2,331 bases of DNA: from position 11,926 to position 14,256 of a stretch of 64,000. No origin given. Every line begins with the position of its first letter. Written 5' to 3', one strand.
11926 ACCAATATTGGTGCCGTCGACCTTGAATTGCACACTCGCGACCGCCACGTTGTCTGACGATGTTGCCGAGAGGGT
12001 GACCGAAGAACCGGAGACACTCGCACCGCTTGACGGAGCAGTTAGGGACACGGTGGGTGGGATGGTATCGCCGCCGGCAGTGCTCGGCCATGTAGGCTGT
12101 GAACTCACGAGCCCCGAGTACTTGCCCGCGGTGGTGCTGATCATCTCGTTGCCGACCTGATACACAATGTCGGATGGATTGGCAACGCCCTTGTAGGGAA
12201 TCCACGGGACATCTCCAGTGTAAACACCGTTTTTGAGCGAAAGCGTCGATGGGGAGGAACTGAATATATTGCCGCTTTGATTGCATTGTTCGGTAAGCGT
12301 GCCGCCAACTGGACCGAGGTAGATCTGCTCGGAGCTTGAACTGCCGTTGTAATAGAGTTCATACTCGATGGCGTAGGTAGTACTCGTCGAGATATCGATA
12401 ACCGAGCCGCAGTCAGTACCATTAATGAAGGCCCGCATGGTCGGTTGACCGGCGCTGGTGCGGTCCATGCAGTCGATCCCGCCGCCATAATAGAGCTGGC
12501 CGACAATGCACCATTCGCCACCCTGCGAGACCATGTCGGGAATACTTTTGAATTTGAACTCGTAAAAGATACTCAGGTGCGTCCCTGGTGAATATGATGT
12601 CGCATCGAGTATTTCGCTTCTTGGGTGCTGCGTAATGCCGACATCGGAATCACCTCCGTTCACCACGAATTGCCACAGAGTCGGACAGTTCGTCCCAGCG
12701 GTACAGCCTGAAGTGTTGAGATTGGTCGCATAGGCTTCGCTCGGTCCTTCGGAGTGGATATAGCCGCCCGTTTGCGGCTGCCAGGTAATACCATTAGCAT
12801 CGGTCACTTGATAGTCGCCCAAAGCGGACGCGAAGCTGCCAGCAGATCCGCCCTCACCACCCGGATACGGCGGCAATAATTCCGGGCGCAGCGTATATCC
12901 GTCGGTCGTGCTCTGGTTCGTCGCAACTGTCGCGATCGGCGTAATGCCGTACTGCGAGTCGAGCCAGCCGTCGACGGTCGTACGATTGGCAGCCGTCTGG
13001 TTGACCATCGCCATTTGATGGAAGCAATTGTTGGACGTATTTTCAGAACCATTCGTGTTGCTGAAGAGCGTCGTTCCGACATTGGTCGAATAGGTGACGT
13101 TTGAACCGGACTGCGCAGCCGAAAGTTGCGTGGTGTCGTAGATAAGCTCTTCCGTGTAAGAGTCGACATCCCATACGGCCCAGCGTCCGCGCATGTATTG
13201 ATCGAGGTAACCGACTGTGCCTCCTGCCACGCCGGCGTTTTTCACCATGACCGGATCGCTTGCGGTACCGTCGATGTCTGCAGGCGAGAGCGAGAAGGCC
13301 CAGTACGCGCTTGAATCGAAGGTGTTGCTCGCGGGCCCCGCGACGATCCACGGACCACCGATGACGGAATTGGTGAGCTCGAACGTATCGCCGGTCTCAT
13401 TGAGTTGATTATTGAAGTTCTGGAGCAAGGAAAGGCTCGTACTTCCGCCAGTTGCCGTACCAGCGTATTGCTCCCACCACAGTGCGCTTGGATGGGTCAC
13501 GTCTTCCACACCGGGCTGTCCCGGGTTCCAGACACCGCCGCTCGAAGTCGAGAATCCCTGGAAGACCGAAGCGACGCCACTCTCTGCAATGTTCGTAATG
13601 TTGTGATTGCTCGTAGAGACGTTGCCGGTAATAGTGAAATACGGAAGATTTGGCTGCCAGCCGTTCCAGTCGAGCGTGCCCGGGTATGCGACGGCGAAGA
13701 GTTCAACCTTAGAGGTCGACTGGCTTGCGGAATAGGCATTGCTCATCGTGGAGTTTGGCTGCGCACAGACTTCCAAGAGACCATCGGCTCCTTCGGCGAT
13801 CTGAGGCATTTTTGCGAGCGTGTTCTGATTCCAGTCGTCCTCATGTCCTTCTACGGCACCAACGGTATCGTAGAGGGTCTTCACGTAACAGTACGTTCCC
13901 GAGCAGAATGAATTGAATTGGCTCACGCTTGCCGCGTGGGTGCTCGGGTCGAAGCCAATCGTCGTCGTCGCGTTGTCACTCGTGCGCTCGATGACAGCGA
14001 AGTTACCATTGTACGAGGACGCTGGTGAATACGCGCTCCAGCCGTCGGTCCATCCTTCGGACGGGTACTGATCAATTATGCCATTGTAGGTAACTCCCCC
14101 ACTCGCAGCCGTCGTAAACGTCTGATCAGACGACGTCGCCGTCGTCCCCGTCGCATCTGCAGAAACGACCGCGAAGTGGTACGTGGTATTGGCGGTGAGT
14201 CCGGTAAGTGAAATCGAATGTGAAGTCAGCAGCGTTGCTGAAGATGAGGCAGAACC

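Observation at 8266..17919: A 3217-aa surface protein combining PG-binding-like, Ig-like, FN3-like and two polysaccharide-lyase/lectin-like regions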

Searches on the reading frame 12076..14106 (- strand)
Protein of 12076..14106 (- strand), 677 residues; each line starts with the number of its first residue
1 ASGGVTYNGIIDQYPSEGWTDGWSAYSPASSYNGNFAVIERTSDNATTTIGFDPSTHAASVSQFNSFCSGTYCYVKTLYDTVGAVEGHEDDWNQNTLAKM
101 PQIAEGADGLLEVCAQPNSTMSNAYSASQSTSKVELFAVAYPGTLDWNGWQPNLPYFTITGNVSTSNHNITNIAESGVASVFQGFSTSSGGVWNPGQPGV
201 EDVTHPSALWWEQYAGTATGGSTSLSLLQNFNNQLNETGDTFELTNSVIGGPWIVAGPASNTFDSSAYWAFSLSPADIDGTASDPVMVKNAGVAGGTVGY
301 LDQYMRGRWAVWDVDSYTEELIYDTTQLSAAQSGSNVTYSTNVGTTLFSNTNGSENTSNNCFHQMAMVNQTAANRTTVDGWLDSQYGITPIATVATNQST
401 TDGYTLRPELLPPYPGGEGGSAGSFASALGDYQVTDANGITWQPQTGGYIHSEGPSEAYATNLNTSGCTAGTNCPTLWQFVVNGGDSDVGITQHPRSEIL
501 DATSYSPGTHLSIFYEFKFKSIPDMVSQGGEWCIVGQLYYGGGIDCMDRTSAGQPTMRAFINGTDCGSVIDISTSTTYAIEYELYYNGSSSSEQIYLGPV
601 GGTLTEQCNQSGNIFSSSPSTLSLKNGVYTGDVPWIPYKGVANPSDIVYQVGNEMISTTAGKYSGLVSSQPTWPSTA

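Call 12: search_solved_structures(query=window:12076-14106:-, max_evalue=1, show_alignments=2)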
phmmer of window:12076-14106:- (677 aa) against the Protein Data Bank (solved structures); distinct sequences matched with E-value up to 1: 19.
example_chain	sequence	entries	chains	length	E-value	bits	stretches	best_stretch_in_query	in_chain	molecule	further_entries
6g0k_A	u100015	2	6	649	0.11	14.1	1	111-165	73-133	Low affinity penicillin-binding protein 5 (PBP5)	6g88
6c84_A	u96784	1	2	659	0.11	14.1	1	111-165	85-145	Penicillin-binding protein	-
6mka_A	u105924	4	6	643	0.12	14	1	111-165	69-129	penicillin binding protein 5 (PBP5) | Pbp5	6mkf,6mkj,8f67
9d25_A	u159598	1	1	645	0.12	14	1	111-165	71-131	Penicillin Binding Protein 5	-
8f3h_A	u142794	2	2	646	0.12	14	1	111-165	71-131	Penicillin binding protein 5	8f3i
8f3j_A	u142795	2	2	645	0.12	14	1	111-165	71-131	Penicillin binding protein 5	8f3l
5e31_A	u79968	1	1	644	0.12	14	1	111-165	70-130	Penicillin binding protein 2 prime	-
8f3z_A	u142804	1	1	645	0.12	14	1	111-165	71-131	Penicillin binding protein 5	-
8f3m_A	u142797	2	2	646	0.12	14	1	111-165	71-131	Penicillin binding protein 5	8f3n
8f3f_A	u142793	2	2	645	0.13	14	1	111-165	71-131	Penicillin binding protein 5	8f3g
8f3t_A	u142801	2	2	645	0.13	14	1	111-165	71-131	Penicillin binding protein 5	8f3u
8f3r_A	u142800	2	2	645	0.13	14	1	111-165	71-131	Penicillin binding protein 5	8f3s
5dvy_A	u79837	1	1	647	0.13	14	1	111-165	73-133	Penicillin binding protein 2 prime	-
8f3q_A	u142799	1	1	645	0.13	13.9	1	111-165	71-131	Penicillin binding protein 5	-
8u55_A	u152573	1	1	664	0.13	13.9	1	111-165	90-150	Penicillin-binding protein 5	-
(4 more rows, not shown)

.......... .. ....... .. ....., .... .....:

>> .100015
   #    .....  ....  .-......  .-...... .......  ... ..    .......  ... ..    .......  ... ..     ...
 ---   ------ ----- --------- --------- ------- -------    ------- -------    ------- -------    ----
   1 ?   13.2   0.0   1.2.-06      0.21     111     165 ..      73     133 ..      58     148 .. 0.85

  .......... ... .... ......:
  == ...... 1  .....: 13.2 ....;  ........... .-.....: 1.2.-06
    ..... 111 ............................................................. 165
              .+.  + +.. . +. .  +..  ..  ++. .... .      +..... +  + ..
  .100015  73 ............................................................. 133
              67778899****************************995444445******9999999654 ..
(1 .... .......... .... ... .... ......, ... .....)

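Call 21: find_homologous_proteins(query=window:12076-14106:-, max_evalue=0.001)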
Query window:12076-14106:- (677 aa): 10 proteins with E <= 0.001 among 8000 candidates.
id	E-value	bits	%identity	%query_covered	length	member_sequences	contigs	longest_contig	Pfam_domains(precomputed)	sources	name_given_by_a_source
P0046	3.6e-277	940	62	100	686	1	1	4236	PF09206.19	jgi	jgi:hypothetical protein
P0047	1.7e-268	911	61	99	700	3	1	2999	PF09206.19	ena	-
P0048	9.2e-245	832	57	100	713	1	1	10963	-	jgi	-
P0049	6.2e-232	790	55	99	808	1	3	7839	-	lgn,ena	-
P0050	5.9e-164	565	56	71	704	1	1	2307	PF24608.3,PF09206.19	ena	-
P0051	7.2e-116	406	40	100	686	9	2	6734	PF09206.19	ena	-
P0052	1.4e-112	396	70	39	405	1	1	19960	PF09206.19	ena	-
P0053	2.0e-89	319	36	98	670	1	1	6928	-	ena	-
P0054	1.5e-83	300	35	99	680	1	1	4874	-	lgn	-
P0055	3.6e-83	298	34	100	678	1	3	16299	-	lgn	-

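Call 40: search_protein_families(library=pfam, proteins=[P0046], max_evalue=0.001)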
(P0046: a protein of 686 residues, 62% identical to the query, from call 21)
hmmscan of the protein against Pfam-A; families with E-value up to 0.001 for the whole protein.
P0046 (686 aa): 1 family
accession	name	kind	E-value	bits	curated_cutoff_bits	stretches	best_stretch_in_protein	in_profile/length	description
PF09206.18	ArabFuran-catal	-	1.9e-09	37.5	25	1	44-104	19-80/315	Alpha-L-arabinofuranosidase B, catalytic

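Call 67: find_encoding_contigs(protein=P0052, flank=10000, max_places=2)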
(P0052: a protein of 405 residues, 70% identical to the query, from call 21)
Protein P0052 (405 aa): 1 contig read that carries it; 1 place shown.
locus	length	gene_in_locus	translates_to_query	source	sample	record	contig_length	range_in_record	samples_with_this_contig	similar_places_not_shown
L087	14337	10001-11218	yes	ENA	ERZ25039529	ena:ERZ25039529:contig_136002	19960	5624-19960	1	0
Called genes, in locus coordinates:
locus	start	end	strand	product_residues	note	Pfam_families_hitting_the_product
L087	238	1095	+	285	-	-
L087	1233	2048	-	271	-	PF03129:HGTP_anticodon, PF05198:IF3_N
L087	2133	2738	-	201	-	PF00587:tRNA-synt_2b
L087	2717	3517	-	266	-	-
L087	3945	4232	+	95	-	PF05015:HigB-like_toxin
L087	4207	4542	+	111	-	PF01381:HTH_3 (weak)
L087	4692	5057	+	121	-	PF02705:K_trans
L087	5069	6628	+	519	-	PF02705:K_trans, PF22776:K_trans_C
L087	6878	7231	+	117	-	PF06210:DUF1003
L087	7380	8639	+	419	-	-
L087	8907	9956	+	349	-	-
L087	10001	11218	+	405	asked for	PF09206:ArabFuran-catal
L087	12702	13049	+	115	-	-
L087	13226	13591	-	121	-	-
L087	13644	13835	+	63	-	-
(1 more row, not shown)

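Call 68: find_encoding_contigs(protein=P0055, flank=10000, max_places=2)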
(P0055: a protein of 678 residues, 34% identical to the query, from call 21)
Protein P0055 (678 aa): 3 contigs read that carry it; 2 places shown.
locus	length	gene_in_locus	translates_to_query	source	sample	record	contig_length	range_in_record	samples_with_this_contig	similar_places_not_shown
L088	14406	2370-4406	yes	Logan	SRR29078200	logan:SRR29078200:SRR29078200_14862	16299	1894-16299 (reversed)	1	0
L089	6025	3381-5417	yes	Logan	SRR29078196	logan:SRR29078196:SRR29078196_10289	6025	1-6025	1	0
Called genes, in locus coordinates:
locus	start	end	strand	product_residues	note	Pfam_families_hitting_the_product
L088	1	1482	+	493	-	?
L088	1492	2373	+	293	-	-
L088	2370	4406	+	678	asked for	-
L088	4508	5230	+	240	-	-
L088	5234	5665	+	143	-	-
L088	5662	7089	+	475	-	-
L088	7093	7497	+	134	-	-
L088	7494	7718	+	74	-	-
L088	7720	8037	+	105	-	-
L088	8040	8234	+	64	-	-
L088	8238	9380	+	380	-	-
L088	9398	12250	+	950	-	-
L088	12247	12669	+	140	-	-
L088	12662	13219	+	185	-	-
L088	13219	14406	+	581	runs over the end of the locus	-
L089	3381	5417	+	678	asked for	-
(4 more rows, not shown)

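Call 70: search_protein_families(library=phrogs, proteins=[L088:1-1482:+, L088:1492-2373:+, L088:4508-5230:+, L088:5234-5665:+, L088:5662-7089:+, L088:7093-7497:+, L088:8238-9380:+, L088:9398-12250:+, L088:12662-13219:+, L088:13219-14406:+], max_evalue=0.001)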
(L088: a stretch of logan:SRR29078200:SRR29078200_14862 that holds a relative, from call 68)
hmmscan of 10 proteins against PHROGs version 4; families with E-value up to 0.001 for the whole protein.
L088:1-1482:+ (493 aa): 0 families

L088:1492-2373:+ (293 aa): 2 families
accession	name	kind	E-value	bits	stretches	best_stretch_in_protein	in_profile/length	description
phrog_26223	-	unknown function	5.2e-11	42.7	1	52-283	539-771/775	-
phrog_18498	-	unknown function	1.3e-08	34.1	1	50-287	424-672/1220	-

L088:4508-5230:+ (240 aa): 0 families

L088:5234-5665:+ (143 aa): 0 families

L088:5662-7089:+ (475 aa): 0 families

L088:7093-7497:+ (134 aa): 0 families

L088:8238-9380:+ (380 aa): 1 family
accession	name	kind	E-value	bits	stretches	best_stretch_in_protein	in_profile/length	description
phrog_394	-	tail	2.4e-31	109.7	2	1-111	1-88/190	tail protein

L088:9398-12250:+ (950 aa): 5 families
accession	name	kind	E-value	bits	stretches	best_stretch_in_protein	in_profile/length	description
phrog_376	-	tail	2e-134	450.6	1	3-948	3-711/712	tail protein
phrog_15566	-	tail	1.1e-59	203.4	2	512-781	42-304/552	tail protein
phrog_20269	-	unknown function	7.2e-32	111.8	1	6-216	5-140/374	-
phrog_30010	-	unknown function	1.9e-31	110.5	1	638-778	187-322/517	-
phrog_584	-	tail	2.8e-07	31.5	1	97-184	17-101/218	major tail protein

L088:12662-13219:+ (185 aa): 1 family
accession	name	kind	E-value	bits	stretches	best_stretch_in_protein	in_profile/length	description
phrog_418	-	head and packaging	2.8e-13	51.3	1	15-180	6-161/166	internal virion protein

L088:13219-14406:+ (396 aa): 0 families

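Call 75: find_related_loci(query=A3, collection=metagenome_contigs, flank=10000)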
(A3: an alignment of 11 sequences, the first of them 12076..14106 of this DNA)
Query A3 (677 aa) in metagenome_contigs; peptide patterns used: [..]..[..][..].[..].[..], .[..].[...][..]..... (x = any residue, [..] = any of these).
160 stretches matched a pattern; 7 encode a relative of the query (tblastn E <= 1e-3); 7 distinct loci.
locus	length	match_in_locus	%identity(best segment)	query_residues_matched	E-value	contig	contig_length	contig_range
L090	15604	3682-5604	36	7-675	3e-106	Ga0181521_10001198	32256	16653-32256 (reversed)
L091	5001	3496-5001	39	9-544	1e-95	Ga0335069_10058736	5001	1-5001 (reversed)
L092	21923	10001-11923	36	7-675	3e-106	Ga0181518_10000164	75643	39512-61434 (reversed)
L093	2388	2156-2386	73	7-85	5e-30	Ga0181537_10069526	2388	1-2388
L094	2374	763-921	45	31-83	2e-8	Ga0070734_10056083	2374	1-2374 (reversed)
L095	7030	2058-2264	34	30-102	2e-6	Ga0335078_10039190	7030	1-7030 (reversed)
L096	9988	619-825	34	30-102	2e-6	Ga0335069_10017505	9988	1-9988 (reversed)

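Call 77: search_protein_families(library=pfam, proteins=[L092:7772-13516:+, L092:1637-3262:+, L092:4404-5417:+, L092:13523-14452:+, L092:16307-17809:-, L092:19032-19943:+, L092:122-1009:+], max_evalue=0.0001)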
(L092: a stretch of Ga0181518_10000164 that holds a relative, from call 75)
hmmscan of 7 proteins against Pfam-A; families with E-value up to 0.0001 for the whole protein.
L092:7772-13516:+ (1915 aa): 5 families
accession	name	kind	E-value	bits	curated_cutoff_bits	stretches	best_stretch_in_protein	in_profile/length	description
PF17957.7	Big_7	-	4.4e-35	120.6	24.1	2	1388-1457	1-70/70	Bacterial Ig domain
PF00041.27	fn3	-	5.4e-17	62.2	25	1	379-447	1-71/84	Fibronectin type III domain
PF16656.11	Pur_ac_phosph_N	-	1e-09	39.3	30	2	1485-1566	6-93/93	Purple acid Phosphatase, N-terminal domain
PF01471.23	PG_binding_1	-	1.8e-07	31.7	23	1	256-304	1-49/57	Putative peptidoglycan binding domain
PF18370.7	RGI_lyase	-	7.3e-06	26.7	27.8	0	1579-1652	9-83/86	Rhamnogalacturonan I lyases beta-sheet domain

L092:1637-3262:+ (542 aa): 0 families

L092:4404-5417:+ (338 aa): 1 family
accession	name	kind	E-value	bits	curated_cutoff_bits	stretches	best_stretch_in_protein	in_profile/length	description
PF04326.19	SLFN_AlbA_2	-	5.6e-16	59.6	25.3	1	43-166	1-117/118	Schlafen, AlbA_2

L092:13523-14452:+ (310 aa): 0 families

L092:16307-17809:- (501 aa): 1 family
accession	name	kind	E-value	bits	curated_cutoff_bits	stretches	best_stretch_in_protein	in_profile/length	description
PF13814.12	Replic_Relax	-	2e-14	54.6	25.3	1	218-414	1-172/191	Replication-relaxation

L092:19032-19943:+ (304 aa): 0 families

L092:122-1009:+ (296 aa): 0 families

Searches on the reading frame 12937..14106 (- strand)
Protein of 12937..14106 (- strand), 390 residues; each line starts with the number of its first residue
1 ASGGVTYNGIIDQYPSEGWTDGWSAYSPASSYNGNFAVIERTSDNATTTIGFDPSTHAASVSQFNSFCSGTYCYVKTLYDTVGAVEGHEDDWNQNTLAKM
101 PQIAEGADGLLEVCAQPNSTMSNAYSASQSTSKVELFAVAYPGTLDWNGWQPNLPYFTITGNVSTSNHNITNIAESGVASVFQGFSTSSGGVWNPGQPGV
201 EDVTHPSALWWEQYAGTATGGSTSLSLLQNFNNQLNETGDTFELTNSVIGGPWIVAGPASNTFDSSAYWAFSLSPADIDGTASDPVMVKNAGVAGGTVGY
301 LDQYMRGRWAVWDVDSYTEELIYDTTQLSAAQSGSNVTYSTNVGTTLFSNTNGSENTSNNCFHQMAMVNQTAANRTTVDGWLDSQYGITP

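Call 8: search_protein_families(library=pfam, proteins=[window:12937-14106:-], max_evalue=1)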
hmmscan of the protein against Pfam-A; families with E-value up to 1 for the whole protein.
window:12937-14106:- (390 aa): 1 family
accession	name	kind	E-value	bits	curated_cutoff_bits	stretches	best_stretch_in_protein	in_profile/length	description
PF09206.18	ArabFuran-catal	-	5.7e-08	32.7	25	1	30-85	24-79/315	Alpha-L-arabinofuranosidase B, catalytic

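Call 45: search_protein_families(library=phrogs, proteins=[window:12937-14106:-], max_evalue=0.001)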
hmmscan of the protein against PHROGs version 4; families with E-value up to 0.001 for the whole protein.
window:12937-14106:- (390 aa): 0 families
